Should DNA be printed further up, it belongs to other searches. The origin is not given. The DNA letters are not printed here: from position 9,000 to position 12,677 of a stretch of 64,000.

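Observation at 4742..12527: Complete type I Zorya-like anti-phage operon (zorA-zorB-zorC-zorD)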

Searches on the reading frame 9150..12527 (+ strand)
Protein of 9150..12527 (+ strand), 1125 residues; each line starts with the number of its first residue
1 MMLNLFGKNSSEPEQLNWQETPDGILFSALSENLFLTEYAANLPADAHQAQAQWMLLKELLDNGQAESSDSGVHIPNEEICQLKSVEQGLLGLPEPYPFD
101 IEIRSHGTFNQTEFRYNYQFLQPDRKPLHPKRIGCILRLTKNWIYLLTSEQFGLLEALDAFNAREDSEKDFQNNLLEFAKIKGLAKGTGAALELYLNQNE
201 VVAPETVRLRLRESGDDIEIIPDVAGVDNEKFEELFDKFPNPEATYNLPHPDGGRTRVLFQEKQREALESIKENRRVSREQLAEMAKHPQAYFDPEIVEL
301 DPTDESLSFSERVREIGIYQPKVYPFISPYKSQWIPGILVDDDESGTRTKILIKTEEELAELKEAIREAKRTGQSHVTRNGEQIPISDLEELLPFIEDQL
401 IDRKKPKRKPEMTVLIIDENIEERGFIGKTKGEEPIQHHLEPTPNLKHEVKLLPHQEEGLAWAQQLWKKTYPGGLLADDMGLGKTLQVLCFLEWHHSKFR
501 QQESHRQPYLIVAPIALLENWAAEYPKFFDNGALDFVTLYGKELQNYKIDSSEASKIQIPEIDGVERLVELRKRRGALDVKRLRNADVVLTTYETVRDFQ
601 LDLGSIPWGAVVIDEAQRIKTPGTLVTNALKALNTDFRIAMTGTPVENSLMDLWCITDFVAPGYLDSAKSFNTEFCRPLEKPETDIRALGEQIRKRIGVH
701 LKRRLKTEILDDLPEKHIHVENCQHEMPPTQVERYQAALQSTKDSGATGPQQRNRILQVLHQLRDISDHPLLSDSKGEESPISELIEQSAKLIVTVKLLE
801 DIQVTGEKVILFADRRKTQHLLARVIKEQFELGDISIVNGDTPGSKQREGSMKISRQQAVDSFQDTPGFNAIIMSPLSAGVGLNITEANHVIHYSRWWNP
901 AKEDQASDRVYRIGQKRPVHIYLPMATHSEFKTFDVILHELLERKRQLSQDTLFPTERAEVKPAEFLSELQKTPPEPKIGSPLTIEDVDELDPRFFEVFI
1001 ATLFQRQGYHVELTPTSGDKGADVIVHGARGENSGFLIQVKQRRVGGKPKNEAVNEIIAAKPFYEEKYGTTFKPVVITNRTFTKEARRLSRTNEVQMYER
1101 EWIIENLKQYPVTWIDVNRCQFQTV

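Call 3: search_protein_families(library=padloc, proteins=[window:9150-12527:+], max_evalue=0.01)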
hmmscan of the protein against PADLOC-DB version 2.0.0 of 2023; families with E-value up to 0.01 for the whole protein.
window:9150-12527:+ (1125 aa): 38 families (the best 25 are shown)
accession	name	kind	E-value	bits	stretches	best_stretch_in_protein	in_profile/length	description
PDLC00631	ZorD1|ZorD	-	0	1114.6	1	51-1117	32-1070/1071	"SWI2/SNF2 helicase, Mrr-like nuclease"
PDLC00632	ZorD1|ZorD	-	9.4e-213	707.2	2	308-969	431-1094/1101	"SWI2/SNF2 helicase, Mrr-like nuclease"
PDLC00629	ZorD1|ZorD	-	8.4e-208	690.7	1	11-967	9-969/1012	"SWI2/SNF2 helicase, Mrr-like nuclease"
PDLC00634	ZorD1|ZorD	-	2.8e-204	679.2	2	228-973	253-989/1208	"SWI2/SNF2 helicase, Mrr-like nuclease"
PDLC00627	ZorD1|ZorD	-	1.9e-186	620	1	6-956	11-992/1006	"SWI2/SNF2 helicase, Mrr-like nuclease"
PDLC00633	ZorD1|ZorD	-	1.4e-177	590.5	2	579-965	533-897/908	"SWI2/SNF2 helicase, Mrr-like nuclease"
PDLC00628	ZorD1|ZorD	-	2.1e-154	513.9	2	357-1117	417-1149/1171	"SWI2/SNF2 helicase, Mrr-like nuclease"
PDLC02854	DpdE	-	5.3e-126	419.9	2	311-956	429-1065/1083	DpdE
PDLC00630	ZorD1|ZorD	-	1.9e-105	352.2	1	448-1117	124-806/817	"SWI2/SNF2 helicase, Mrr-like nuclease"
PDLC02842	DpdE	-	1.5e-71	239.5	1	453-923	703-1125/1176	DpdE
PDLC02850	DpdE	-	1.8e-52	176.5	2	581-927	892-1220/1282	DpdE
PDLC02851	DpdE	-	2.1e-51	172.8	2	584-948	691-1030/1055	DpdE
PDLC02849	DpdE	-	4.7e-51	171.9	2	583-973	489-853/857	DpdE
PDLC02845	DpdE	-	6.4e-49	164.7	2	581-949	931-1269/1293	DpdE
PDLC02848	DpdE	-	3e-32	109.5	2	581-815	444-672/856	DpdE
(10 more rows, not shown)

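Call 4: search_protein_families(library=pfam, proteins=[window:9150-12527:+], max_evalue=0.01)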
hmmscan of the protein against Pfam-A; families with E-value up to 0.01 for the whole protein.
window:9150-12527:+ (1125 aa): 6 families
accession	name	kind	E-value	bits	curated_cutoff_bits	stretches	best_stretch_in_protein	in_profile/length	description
PF00176.29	SNF2-rel_dom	-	3.2e-56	191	24.9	1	455-770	1-288/290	SNF2-related domain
PF04471.18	Mrr_cat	-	2.6e-17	63.4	21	1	989-1104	2-112/115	Restriction endonuclease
PF00271.37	Helicase_C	-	9.7e-13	48.8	23.5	1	798-914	9-110/110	Helicase conserved C-terminal domain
PF04851.21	ResIII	-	2e-08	34.7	22.5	1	450-646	2-163/164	Type III restriction enzyme, res subunit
PF22722.2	NA-iREase1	-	8.7e-07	29.3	27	1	997-1101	2-102/106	NACHT-associated inactive Restriction Endonuclease 1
PF00270.35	DEAD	-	0.0027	17.9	26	0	576-646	85-161/167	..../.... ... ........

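Call 21: search_solved_structures(query=window:9150-12524:+, max_evalue=0.0001, show_alignments=1)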
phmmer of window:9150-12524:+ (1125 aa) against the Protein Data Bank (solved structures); distinct sequences matched with E-value up to 0.0001: 81 (the best 60 are shown).
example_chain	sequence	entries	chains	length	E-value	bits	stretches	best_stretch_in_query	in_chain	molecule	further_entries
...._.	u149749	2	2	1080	1.1e-125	423.9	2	307-957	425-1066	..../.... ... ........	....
1z63_A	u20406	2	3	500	7.2e-68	232.4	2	582-952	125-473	Helicase of the snf2/rad54 family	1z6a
8he5_O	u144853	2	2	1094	5.7e-51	176.5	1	452-929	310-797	DNA repair protein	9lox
6jyl_K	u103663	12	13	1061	4.6e-47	163.5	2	574-929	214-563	ISWI chromatin-remodeling complex ATPase ISW1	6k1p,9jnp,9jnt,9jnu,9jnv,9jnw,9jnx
7x3t_V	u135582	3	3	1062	4.6e-47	163.5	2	574-929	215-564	ISWI chromatin-remodeling complex ATPase ISW1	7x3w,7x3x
9lj2_K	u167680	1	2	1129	5.7e-47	163.2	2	574-929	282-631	ISWI chromatin-remodeling complex ATPase ISW1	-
6iro_L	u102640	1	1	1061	2.7e-46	161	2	574-929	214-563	ISWI chromatin-remodeling complex ATPase ISW1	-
5jxr_A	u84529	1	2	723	9e-45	155.9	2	584-945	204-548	Chromatin-remodeling complex ATPase-like protein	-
6pwf_K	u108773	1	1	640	2.1e-44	154.7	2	585-944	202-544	chromatin remodeling factor ISWI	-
7zb5_E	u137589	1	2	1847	2.1e-44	154.7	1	423-923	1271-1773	Helicase-like protein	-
7z8s_E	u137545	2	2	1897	2.3e-44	154.6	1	423-923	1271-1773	Helicase-like protein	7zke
5hzr_A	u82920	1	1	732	5.3e-44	153.4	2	585-928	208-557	SNF2-family ATP dependent chromatin remodeling factor like protein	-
6g7e_B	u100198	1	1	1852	5.6e-44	153.3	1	423-923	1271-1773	Helicase-like protein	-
7z7n_E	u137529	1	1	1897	6e-44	153.2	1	423-923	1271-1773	Helicase-like protein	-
6ryr_W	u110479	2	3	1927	3.4e-43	150.7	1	452-924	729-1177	Chromodomain-helicase-DNA-binding protein 4,Chromodomain-helicase-DNA-binding protein 4,Ch | Chromodomain-helicase-DNA-binding protein 4,CHD4,Chromodomain-helic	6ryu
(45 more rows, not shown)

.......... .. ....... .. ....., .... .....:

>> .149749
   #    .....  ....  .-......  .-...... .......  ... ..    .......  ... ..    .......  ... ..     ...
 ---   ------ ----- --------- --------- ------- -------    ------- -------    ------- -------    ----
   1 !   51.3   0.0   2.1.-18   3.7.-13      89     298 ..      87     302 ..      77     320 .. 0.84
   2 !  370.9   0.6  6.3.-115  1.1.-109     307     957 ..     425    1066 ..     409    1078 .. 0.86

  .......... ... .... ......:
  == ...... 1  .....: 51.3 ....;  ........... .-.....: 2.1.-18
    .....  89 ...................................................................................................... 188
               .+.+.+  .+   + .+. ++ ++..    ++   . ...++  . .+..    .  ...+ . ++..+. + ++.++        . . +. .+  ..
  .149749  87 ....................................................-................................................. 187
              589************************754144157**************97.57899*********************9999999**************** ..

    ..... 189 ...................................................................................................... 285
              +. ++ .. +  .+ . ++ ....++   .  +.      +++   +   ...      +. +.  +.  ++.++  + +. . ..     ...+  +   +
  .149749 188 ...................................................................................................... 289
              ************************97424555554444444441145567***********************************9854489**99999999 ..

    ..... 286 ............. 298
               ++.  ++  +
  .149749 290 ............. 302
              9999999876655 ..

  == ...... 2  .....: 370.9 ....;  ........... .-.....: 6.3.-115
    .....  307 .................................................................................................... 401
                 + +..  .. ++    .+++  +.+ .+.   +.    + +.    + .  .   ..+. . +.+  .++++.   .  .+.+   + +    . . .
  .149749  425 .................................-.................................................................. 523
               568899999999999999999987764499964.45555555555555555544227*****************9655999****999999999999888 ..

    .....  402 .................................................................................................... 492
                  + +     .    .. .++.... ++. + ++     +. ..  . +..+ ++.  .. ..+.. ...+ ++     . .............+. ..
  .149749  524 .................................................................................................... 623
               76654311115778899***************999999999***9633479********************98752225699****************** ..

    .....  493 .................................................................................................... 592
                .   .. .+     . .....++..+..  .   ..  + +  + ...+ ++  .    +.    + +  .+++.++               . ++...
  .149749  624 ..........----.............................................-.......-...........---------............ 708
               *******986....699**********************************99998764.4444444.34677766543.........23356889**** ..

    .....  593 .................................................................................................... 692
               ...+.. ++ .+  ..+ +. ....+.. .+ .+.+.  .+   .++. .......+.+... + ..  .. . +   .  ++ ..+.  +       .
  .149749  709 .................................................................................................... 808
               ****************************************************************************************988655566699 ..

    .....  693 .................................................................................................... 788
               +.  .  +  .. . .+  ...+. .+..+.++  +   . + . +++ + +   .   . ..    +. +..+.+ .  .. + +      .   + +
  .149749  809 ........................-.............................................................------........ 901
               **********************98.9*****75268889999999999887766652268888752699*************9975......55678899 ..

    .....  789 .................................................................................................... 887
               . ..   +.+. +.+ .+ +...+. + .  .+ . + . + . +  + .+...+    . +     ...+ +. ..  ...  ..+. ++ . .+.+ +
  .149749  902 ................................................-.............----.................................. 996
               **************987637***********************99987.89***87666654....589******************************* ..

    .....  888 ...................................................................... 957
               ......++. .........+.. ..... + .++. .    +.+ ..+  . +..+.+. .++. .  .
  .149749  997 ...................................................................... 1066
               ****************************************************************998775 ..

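Call 24: find_related_loci(query=window:9150-12524:+, collection=genome_contigs, flank=10000)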
Query window:9150-12524:+ (1125 aa) in genome_contigs; peptide patterns used: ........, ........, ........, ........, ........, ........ (x = any residue, [..] = any of these).
154 stretches matched a pattern; 136 encode a relative of the query (tblastn E <= 1e-3); the best 80 are kept; 78 distinct loci.
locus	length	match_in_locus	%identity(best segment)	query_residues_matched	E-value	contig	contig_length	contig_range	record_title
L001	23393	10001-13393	85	1-1125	0e+0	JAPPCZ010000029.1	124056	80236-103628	MAG: Candidatus Poribacteria bacterium isolate IRC4_bin_14 NODE_169_length_124056_cov_20.972, whole genome shotgun seque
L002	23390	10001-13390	82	2-1125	0e+0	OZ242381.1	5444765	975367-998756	MAG: Candidatus Poribacteria bacterium isolate 80d8d026-9b84-4ba5-a38a-fc23128cda22 genome assembly, chromosome: 1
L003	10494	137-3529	80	1-1125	0e+0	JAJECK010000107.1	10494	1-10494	MAG: Candidatus Poribacteria bacterium isolate jk18xAbins.19 k141_767885, whole genome shotgun sequence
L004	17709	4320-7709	79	2-1125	0e+0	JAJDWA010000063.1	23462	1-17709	MAG: Candidatus Poribacteria bacterium isolate jk18x22bins.76 k141_637247, whole genome shotgun sequence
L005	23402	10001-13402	79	2-1124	0e+0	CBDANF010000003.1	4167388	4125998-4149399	MAG: Candidatus Poribacteria bacterium isolate cff0d1ac-620d-4255-a141-192642026491 genome assembly, contig: contig_3, w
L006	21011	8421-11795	78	2-1119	0e+0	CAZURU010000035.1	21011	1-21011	MAG TPA_asm: uncultured bacterium isolate SRP109090_co2_4 genome assembly, contig: NODE_3525_length_21011_cov_8.344102,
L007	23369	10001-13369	77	2-1118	0e+0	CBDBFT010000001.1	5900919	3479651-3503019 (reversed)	MAG: Candidatus Poribacteria bacterium isolate 1793e3cd-57e7-4349-b6cf-f1c25c3b8095 genome assembly, contig: contig_1, w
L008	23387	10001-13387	73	2-1124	0e+0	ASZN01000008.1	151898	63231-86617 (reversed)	Candidatus Poribacteria bacterium WGA-3G POR3G_contig_7.8_C, whole genome shotgun sequence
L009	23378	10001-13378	73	1-1123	0e+0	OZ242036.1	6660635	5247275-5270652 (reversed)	MAG: Candidatus Poribacteria bacterium isolate 54b3e0b4-8990-4cd1-959a-c9693763f33b genome assembly, chromosome: 1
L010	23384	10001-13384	72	2-1124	0e+0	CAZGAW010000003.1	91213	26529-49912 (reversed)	MAG TPA_asm: uncultured bacterium isolate SRP109090_co1_253 genome assembly, contig: NODE_235_length_91213_cov_21.053731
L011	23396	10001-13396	73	2-1124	0e+0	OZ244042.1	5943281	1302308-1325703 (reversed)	MAG: Candidatus Poribacteria bacterium isolate 82c2f847-b3a6-4516-8f18-366283cf6473 genome assembly, chromosome: 1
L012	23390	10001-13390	72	2-1124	0e+0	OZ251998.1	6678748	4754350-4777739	MAG: Candidatus Poribacteria bacterium isolate 8f110123-501e-42ad-9d55-583bbc997c7d genome assembly, chromosome: 1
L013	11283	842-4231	72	1-1124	0e+0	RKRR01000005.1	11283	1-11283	MAG: Candidatus Poribacteria bacterium isolate PNGco_C_binSS2 scaffold_906, whole genome shotgun sequence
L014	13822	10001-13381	73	2-1124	0e+0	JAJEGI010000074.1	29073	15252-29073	MAG: Candidatus Poribacteria bacterium isolate p16x44bins.54 k141_744310, whole genome shotgun sequence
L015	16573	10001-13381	72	2-1124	0e+0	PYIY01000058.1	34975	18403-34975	MAG: Candidatus Poribacteria bacterium isolate PCPOR4 Ga0207198_1058, whole genome shotgun sequence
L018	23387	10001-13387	81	2-1125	0e+0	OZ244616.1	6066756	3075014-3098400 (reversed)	MAG: Candidatus Poribacteria bacterium isolate e5250d40-67f0-410b-965f-0d198546f1b0 genome assembly, chromosome: 1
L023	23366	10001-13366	68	2-1125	0e+0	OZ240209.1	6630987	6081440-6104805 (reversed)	MAG: Candidatus Poribacteria bacterium isolate 386b7814-a0df-4328-ba8d-cea90b69f229 genome assembly, chromosome: 1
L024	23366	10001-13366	70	2-1125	0e+0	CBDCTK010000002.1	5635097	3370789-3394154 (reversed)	MAG: Candidatus Poribacteria bacterium isolate 5e1f03a3-4ce1-415a-a4c9-4ecbe52226bd genome assembly, contig: contig_2, w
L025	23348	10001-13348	67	4-1123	0e+0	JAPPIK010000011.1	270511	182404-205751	MAG: Candidatus Poribacteria bacterium isolate RHO2_bin_20 NODE_42_length_270511_cov_41.272688, whole genome shotgun seq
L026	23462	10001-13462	76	2-1125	0e+0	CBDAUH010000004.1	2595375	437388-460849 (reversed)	MAG: Candidatus Poribacteria bacterium isolate 2b956532-cd71-4e48-8ac0-65602b58f679 genome assembly, contig: contig_4, w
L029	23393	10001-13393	85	1-1125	0e+0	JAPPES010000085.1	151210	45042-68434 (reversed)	MAG: Candidatus Poribacteria bacterium isolate RHO1_bin_11 NODE_200_length_151210_cov_18.575826, whole genome shotgun se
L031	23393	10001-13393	81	1-1125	0e+0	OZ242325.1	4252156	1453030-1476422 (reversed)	MAG: Candidatus Poribacteria bacterium isolate 7cb44f7e-fdd6-4696-a2af-ad91ef35c446 genome assembly, chromosome: 1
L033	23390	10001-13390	71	1-1125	0e+0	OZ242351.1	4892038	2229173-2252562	MAG: Candidatus Poribacteria bacterium isolate f935c7b2-2358-4189-a958-9ccc83df77d9 genome assembly, chromosome: 1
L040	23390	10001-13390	83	2-1125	0e+0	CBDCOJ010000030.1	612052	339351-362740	MAG: Candidatus Poribacteria bacterium isolate dbd3b75f-bfae-4d18-bb17-8f704a16f2b4 genome assembly, contig: contig_30,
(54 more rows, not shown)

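Call 37: search_protein_families(library=pfam, proteins=[L029:5008-5268:+], max_evalue=0.001)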
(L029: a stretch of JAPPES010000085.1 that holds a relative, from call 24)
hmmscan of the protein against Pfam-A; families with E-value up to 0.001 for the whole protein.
L029:5008-5268:+ (86 aa): 0 families
